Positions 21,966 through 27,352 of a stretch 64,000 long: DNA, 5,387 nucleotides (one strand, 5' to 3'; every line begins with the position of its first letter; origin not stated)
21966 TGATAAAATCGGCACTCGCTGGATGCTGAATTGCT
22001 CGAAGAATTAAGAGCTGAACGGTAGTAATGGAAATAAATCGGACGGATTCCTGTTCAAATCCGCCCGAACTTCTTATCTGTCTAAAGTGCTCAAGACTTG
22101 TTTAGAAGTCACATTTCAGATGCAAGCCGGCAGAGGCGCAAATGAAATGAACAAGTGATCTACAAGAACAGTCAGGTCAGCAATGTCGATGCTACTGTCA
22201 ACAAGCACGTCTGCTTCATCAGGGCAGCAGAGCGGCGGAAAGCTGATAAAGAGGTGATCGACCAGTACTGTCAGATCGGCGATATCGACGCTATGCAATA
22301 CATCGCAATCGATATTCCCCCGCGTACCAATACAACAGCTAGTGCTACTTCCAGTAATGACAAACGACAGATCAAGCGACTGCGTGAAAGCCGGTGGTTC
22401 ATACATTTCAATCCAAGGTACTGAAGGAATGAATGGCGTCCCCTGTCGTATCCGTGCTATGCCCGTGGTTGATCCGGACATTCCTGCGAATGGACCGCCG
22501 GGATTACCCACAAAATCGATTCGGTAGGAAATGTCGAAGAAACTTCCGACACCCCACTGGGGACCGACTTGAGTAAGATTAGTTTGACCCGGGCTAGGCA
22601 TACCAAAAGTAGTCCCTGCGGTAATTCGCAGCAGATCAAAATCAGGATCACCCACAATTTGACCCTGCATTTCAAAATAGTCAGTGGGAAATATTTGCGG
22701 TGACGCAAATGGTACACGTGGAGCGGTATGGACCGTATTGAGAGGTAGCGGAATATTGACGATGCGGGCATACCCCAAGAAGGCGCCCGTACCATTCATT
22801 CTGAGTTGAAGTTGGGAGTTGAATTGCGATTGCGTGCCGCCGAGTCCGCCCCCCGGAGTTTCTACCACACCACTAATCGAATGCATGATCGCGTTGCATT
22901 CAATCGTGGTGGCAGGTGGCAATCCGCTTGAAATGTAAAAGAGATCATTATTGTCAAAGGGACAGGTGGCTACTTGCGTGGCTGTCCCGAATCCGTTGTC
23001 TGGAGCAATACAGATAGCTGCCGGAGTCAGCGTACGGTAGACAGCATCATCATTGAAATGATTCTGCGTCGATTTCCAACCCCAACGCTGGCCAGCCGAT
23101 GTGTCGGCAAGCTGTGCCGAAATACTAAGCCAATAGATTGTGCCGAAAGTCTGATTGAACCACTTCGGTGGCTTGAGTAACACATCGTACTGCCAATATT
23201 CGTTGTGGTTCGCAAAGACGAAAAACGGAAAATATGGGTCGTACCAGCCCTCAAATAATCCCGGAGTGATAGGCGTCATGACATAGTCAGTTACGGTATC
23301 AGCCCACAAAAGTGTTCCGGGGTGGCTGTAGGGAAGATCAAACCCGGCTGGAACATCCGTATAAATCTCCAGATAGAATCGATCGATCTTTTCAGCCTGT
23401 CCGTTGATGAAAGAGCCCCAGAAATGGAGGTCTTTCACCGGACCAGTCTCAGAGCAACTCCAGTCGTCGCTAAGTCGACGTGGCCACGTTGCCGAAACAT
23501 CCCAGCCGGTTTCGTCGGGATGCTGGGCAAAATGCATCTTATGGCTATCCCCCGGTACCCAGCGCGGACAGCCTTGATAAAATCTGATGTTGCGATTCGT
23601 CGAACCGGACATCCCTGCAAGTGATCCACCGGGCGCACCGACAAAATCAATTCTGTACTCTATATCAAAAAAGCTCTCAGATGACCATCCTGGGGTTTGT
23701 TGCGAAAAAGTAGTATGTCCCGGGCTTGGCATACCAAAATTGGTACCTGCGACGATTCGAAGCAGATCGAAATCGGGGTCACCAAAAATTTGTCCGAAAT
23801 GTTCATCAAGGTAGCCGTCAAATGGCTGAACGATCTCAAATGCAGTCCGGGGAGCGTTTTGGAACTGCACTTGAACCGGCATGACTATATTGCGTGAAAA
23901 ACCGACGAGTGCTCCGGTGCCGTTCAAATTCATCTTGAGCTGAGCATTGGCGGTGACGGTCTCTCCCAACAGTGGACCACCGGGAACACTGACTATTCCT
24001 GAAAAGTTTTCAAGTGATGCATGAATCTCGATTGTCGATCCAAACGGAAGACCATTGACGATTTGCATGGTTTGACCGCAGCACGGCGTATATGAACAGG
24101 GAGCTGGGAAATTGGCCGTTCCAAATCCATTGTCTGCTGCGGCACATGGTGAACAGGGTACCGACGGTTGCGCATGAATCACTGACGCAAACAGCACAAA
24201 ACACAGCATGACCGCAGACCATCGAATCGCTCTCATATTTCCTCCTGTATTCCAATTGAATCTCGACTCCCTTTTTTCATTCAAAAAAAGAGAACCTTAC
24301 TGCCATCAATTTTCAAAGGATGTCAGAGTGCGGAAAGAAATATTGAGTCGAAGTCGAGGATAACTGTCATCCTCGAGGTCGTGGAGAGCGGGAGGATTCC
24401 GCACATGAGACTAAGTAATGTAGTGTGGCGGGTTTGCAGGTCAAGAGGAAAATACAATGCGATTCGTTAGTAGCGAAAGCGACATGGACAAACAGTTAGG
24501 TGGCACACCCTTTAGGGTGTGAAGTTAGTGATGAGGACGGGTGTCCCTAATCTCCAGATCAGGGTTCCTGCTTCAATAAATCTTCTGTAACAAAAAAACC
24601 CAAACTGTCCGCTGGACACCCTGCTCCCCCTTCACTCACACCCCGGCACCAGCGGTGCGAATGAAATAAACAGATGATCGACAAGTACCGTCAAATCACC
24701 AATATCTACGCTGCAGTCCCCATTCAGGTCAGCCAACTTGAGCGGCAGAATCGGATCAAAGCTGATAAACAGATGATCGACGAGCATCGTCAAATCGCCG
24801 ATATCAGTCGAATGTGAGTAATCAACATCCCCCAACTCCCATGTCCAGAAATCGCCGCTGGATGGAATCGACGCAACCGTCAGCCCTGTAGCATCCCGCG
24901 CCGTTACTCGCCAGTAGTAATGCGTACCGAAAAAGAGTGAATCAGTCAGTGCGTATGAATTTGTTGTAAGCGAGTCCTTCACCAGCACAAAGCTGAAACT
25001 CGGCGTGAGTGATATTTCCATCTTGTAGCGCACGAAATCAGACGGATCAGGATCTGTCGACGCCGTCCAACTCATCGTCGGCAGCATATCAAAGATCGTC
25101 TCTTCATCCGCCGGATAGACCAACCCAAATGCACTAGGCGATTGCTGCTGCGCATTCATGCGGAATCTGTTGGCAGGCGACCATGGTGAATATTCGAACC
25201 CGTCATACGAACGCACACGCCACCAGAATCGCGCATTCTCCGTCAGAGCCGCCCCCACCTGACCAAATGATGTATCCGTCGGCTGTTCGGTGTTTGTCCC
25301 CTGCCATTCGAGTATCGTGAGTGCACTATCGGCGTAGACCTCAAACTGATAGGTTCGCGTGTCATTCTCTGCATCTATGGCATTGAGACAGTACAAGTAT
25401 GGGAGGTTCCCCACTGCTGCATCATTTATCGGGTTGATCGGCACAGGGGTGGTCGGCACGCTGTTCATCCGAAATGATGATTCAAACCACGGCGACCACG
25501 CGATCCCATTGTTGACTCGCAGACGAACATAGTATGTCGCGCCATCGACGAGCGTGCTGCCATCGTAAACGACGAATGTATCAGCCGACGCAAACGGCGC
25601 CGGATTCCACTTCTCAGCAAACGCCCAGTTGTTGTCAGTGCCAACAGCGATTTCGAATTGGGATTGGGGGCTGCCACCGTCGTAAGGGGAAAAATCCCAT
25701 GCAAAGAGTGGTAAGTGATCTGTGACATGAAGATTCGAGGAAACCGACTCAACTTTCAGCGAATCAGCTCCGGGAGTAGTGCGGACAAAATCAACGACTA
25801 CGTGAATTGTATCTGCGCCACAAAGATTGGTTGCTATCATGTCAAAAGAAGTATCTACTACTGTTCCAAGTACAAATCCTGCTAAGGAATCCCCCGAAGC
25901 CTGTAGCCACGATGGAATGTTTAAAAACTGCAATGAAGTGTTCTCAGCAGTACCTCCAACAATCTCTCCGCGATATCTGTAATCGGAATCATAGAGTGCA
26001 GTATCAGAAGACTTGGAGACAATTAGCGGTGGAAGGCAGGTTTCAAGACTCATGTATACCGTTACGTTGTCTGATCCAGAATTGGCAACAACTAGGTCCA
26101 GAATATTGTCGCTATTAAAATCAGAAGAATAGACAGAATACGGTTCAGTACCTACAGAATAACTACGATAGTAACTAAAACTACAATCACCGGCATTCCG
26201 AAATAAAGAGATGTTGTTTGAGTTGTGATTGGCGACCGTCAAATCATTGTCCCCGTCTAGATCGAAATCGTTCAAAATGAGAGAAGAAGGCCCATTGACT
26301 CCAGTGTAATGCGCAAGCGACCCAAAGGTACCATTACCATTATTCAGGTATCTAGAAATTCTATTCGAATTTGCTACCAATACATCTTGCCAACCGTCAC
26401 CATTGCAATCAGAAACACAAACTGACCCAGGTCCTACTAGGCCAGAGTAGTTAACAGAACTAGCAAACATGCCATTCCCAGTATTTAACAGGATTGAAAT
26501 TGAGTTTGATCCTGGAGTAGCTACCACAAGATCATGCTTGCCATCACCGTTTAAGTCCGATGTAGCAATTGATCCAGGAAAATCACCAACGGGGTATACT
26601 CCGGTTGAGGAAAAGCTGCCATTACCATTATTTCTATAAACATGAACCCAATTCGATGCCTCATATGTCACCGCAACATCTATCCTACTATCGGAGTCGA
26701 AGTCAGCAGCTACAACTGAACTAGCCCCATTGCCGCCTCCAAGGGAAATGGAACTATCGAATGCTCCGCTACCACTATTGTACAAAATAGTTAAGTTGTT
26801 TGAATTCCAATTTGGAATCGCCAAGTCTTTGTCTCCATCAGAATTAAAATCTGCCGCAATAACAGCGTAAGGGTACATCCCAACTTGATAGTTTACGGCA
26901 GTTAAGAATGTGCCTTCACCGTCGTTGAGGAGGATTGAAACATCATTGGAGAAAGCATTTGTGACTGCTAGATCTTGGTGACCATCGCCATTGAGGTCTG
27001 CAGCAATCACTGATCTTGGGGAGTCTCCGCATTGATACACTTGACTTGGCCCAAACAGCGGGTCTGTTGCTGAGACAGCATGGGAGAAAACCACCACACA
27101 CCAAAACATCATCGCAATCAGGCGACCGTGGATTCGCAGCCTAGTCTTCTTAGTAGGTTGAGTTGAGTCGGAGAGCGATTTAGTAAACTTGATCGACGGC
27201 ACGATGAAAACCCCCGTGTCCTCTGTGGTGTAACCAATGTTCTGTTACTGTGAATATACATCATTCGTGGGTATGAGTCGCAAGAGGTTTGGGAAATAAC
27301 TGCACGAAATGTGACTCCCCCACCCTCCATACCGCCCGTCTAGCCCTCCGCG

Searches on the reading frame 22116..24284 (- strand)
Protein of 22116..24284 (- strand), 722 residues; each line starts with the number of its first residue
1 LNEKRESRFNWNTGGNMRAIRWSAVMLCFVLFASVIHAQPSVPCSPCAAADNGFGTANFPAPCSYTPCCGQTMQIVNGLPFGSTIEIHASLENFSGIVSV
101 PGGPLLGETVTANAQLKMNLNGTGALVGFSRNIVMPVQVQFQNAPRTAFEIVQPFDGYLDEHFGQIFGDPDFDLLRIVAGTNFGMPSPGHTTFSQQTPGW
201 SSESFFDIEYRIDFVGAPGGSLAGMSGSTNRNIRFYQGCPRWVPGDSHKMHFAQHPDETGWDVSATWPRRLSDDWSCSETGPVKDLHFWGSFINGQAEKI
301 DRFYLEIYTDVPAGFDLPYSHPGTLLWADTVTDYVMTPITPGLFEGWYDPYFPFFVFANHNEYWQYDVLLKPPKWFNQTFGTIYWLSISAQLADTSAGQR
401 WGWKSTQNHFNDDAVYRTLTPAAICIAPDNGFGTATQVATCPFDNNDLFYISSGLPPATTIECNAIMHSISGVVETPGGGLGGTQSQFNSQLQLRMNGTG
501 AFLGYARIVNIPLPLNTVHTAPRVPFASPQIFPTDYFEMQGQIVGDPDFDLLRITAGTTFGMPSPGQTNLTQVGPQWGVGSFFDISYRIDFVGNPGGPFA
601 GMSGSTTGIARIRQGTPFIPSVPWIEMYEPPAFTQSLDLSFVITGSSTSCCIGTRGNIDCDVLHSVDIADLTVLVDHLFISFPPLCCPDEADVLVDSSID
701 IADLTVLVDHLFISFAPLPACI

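Call 108: search_protein_families(library=pfam, proteins=[window:22116-24284:-], max_evalue=0.00001)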
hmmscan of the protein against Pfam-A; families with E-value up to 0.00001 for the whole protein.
window:22116-24284:- (722 aa): 1 family
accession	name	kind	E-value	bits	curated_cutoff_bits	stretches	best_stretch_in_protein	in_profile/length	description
PF25470.1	DUF7901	-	2.9e-42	145.4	24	1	250-417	1-177/205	Domain of unknown function (DUF7901)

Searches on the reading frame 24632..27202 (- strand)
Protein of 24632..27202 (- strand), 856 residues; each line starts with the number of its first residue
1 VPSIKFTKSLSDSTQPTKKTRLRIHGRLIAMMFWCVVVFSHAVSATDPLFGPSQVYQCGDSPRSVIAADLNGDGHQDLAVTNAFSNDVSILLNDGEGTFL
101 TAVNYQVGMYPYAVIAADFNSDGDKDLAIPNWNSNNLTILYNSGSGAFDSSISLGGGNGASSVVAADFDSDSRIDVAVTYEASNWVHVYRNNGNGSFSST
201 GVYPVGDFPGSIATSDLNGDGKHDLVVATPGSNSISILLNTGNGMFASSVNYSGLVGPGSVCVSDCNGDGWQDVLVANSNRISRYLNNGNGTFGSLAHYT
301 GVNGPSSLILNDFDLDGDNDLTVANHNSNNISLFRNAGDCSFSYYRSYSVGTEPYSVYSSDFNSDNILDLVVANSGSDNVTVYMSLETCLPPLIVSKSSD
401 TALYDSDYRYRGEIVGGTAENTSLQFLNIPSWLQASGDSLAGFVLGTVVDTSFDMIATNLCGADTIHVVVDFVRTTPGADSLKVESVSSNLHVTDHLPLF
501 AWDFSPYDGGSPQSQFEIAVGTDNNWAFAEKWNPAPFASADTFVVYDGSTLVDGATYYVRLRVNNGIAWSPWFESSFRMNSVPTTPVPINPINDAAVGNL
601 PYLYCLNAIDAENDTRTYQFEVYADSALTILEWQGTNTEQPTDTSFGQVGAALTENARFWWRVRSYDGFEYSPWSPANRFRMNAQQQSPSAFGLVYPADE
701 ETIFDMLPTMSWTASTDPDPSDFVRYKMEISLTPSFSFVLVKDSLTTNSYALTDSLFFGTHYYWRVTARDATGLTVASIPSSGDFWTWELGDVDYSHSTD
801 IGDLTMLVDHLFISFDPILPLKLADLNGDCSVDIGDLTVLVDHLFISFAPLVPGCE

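Call 108: search_protein_families(library=pfam, proteins=[window:24632-27202:-], max_evalue=0.00001)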
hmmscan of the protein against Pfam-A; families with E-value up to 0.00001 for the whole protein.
window:24632-27202:- (856 aa): 3 families
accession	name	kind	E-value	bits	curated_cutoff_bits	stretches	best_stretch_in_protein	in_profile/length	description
PF13517.12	FG-GAP_3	-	2.6e-50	169.3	26.9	6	167-227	1-61/61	FG-GAP-like repeat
PF01839.29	FG-GAP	-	1.9e-27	95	22.1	1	208-239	1-27/37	FG-GAP repeat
PF25788.1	Ig_Rha78A_N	-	9.7e-18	64.8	27.4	1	481-577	3-99/105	Rha78A-like, N-terminal immunoglobulin domain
